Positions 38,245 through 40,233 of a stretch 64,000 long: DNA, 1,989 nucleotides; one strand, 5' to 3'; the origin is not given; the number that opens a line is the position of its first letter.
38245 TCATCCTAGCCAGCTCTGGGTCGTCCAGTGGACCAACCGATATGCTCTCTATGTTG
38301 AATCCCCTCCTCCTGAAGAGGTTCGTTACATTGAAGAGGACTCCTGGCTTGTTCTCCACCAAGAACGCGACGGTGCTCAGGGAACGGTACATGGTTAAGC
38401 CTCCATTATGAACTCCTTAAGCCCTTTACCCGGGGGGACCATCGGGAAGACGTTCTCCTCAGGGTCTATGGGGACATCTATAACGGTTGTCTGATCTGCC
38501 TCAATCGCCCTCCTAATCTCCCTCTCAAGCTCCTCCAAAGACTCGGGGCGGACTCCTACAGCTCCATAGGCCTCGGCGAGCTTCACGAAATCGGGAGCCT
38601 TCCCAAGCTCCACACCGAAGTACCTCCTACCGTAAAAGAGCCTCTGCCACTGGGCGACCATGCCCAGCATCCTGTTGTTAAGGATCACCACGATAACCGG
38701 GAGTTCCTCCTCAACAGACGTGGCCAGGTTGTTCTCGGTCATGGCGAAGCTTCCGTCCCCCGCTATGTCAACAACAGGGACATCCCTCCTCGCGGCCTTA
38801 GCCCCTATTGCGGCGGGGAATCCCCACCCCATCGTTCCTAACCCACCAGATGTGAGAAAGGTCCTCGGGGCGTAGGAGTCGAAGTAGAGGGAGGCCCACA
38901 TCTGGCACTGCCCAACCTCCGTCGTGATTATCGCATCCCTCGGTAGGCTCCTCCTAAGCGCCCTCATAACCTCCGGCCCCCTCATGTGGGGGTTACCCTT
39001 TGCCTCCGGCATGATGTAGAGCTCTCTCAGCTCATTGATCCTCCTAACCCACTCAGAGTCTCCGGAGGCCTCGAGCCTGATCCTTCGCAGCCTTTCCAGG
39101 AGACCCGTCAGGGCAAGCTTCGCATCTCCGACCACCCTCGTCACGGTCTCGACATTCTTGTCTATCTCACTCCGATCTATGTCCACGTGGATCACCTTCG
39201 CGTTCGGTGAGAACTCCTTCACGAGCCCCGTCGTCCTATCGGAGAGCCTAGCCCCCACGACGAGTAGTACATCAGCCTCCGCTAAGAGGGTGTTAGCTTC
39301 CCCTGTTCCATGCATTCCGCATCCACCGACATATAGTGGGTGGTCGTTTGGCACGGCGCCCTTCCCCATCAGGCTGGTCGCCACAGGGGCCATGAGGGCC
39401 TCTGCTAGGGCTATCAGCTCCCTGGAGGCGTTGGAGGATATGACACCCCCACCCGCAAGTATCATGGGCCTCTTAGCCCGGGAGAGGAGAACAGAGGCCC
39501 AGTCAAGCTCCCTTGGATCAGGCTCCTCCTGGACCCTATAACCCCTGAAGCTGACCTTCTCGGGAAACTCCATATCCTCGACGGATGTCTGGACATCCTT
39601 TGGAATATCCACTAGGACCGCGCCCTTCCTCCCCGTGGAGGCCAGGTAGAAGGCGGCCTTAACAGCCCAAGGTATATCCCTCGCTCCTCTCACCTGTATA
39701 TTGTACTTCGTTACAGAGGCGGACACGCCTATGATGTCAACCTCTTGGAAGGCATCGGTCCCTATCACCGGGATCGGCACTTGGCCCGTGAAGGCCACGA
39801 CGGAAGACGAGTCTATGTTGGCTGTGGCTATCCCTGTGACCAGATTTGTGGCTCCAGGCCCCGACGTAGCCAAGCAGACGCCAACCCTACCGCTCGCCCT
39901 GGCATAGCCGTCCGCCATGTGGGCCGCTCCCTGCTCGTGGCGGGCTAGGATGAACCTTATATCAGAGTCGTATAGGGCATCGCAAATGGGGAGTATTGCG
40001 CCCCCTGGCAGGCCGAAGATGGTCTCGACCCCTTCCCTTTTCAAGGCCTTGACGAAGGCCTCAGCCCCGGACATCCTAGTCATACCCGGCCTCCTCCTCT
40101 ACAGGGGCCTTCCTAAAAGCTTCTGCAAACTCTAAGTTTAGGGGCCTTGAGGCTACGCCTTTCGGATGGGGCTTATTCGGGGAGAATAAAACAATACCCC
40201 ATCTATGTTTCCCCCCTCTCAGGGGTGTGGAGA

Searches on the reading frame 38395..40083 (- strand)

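Call 54: search_protein_families(library=pfam, proteins=[L092:17243-17521:+], max_evalue=5)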
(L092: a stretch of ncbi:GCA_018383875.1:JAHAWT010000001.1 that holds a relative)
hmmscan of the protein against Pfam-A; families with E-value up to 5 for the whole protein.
L092:17243-17521:+ (92 aa): 0 families

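Call 88: search_protein_families(library=ncbifam, proteins=[L092:7676-8842:-], max_evalue=0.00001)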
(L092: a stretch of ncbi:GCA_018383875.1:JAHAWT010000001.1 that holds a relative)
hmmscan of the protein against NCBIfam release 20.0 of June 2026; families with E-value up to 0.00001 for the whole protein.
L092:7676-8842:- (388 aa): 3 families
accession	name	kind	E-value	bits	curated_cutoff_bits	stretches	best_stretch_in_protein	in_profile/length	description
TIGR00841.1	bass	subfamily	2.3e-15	56.7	326.3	1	153-375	91-311/321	bile acid:sodium symporter family transporter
TIGR00832.1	acr3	equivalog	1.1e-13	51.2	282.8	1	69-344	48-303/327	ACR3 family arsenite efflux transporter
NF047939.1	PantTportPanS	equivalog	1.5e-12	47.8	400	1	154-361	86-289/299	ketopantoate/pantoate/pantothenate transporter PanS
